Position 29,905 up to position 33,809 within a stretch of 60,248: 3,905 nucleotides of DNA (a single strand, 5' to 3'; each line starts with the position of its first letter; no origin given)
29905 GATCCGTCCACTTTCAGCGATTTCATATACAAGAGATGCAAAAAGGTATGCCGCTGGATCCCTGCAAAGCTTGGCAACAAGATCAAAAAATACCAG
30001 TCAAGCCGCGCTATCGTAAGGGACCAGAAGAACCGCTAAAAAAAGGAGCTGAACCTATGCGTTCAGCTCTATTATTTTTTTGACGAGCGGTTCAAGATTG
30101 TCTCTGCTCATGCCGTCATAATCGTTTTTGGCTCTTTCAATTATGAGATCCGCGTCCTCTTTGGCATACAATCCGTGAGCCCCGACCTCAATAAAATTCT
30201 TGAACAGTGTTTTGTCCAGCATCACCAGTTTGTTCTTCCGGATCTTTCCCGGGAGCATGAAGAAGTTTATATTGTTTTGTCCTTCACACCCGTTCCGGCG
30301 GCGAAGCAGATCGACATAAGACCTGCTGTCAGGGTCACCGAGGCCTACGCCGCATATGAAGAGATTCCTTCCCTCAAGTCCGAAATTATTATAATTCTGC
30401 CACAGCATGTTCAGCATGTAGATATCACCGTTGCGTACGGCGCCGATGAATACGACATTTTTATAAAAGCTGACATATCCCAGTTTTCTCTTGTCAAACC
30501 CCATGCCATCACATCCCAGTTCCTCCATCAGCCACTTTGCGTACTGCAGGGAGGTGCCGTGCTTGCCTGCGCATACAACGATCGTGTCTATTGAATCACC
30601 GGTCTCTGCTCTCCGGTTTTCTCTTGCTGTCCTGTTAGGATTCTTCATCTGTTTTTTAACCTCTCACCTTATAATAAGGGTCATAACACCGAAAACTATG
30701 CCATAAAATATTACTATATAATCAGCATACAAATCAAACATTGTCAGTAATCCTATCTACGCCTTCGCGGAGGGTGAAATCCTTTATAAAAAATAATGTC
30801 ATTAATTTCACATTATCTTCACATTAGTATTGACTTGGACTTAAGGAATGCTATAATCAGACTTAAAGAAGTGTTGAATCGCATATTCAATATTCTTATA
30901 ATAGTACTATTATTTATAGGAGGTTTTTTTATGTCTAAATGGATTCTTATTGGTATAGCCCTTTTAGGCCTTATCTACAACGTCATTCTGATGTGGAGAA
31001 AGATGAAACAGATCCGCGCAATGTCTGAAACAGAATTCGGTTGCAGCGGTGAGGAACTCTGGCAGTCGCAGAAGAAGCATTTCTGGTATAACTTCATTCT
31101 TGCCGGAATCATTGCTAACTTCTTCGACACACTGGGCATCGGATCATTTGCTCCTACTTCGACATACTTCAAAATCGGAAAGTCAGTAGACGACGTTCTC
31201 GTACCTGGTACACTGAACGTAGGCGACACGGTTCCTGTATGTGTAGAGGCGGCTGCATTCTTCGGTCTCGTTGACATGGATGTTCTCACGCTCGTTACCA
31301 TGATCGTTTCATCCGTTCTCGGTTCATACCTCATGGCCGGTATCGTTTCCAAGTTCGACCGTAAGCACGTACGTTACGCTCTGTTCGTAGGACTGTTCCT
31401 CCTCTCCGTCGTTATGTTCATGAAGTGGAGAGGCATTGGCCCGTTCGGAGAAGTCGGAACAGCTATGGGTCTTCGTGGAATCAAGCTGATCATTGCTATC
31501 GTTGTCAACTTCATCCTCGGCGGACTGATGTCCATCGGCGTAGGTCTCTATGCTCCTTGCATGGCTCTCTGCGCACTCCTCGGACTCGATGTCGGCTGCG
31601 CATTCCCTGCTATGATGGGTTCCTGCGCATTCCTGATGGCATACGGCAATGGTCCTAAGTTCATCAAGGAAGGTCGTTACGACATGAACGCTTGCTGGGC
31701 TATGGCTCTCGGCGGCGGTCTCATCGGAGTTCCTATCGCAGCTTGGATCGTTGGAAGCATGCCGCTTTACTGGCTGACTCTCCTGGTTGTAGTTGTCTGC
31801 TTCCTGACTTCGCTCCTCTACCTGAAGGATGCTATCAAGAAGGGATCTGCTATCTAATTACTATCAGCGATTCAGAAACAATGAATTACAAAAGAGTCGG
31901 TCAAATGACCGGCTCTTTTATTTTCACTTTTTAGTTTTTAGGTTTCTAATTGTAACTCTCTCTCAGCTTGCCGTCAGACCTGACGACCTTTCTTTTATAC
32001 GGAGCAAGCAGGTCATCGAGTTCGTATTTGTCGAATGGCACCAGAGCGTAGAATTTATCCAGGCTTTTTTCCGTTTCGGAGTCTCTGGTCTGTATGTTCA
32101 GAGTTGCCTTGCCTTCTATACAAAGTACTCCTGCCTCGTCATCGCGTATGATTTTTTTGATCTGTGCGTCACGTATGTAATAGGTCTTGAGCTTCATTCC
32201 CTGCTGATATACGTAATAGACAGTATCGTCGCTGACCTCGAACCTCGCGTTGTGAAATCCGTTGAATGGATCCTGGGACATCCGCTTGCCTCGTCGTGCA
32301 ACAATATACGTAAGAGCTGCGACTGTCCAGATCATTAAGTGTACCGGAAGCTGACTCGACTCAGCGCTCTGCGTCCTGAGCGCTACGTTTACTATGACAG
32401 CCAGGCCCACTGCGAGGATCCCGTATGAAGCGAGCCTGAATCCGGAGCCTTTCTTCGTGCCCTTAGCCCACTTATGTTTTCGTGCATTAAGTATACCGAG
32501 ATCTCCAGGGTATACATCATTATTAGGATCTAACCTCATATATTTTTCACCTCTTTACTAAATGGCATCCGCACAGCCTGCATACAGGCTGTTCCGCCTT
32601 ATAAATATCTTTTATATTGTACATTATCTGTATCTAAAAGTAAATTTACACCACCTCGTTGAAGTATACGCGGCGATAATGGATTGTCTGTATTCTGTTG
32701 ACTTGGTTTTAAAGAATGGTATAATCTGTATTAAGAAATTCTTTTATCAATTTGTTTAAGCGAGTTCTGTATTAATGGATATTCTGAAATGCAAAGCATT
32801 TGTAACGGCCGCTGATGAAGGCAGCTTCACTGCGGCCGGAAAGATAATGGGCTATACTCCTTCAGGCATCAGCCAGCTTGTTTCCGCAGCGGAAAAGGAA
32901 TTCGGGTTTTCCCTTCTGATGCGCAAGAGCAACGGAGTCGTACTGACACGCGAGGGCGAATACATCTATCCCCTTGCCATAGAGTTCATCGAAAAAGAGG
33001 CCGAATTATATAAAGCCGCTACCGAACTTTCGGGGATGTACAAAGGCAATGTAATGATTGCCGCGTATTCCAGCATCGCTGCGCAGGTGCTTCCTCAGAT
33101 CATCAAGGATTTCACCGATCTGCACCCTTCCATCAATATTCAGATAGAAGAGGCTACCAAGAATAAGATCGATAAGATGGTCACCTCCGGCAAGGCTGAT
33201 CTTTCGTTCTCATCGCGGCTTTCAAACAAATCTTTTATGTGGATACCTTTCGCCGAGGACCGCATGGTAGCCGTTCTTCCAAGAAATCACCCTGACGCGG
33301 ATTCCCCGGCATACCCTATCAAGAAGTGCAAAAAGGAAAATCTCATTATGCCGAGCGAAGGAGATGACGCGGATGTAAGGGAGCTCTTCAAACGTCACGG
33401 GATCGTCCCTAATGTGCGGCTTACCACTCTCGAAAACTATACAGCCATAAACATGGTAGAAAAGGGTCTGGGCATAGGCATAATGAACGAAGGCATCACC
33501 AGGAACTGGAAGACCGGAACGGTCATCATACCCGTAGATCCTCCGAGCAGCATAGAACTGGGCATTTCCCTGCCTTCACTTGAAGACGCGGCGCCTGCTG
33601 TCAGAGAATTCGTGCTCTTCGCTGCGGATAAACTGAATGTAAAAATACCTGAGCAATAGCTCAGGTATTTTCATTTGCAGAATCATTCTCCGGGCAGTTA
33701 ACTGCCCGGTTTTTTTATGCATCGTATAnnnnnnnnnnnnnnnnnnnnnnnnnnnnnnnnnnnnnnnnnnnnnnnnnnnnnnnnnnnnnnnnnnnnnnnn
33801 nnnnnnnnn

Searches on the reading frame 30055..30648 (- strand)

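Call 30: search_protein_families(library=pfam, proteins=[window:30055-30648:-], max_evalue=0.0001)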
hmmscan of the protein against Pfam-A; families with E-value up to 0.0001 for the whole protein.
window:30055-30648:- (197 aa): 1 family
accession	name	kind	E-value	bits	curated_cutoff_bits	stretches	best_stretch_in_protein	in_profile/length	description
PF12724.12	Flavodoxin_5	-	5e-06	27.3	27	1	24-150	2-132/145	Flavodoxin domain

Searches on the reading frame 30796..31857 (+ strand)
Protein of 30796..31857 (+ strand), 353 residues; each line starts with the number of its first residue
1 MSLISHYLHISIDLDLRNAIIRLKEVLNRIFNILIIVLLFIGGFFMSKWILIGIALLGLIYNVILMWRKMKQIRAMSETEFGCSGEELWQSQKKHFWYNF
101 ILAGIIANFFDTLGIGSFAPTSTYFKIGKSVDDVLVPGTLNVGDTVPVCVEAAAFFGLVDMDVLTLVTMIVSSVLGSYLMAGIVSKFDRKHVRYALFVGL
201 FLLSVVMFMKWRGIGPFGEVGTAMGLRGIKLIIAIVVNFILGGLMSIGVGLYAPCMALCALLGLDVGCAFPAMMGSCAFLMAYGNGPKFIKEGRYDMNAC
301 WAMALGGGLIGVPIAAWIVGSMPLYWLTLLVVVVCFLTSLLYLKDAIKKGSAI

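Call 30: search_protein_families(library=pfam, proteins=[window:30796-31857:+], max_evalue=0.0001)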
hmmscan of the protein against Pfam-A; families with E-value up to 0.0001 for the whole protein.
window:30796-31857:+ (353 aa): 1 family
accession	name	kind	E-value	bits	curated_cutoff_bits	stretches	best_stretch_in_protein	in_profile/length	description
PF01925.25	TauE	-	2.2e-10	41.1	32.6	1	30-207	68-237/237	Sulfite exporter TauE/SafE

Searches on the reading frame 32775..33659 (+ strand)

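Call 34: search_protein_families(library=pfam, proteins=[window:32775-33659:+], max_evalue=0.0001)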
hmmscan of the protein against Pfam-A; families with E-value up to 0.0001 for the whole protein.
window:32775-33659:+ (294 aa): 2 families
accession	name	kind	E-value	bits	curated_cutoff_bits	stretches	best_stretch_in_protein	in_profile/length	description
PF03466.25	LysR_substrate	-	1.7e-31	109.7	28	1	90-286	5-207/209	LysR substrate binding domain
PF00126.33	HTH_1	-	1e-14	54.6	26.6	1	7-62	5-60/60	Bacterial regulatory helix-turn-helix protein, lysR family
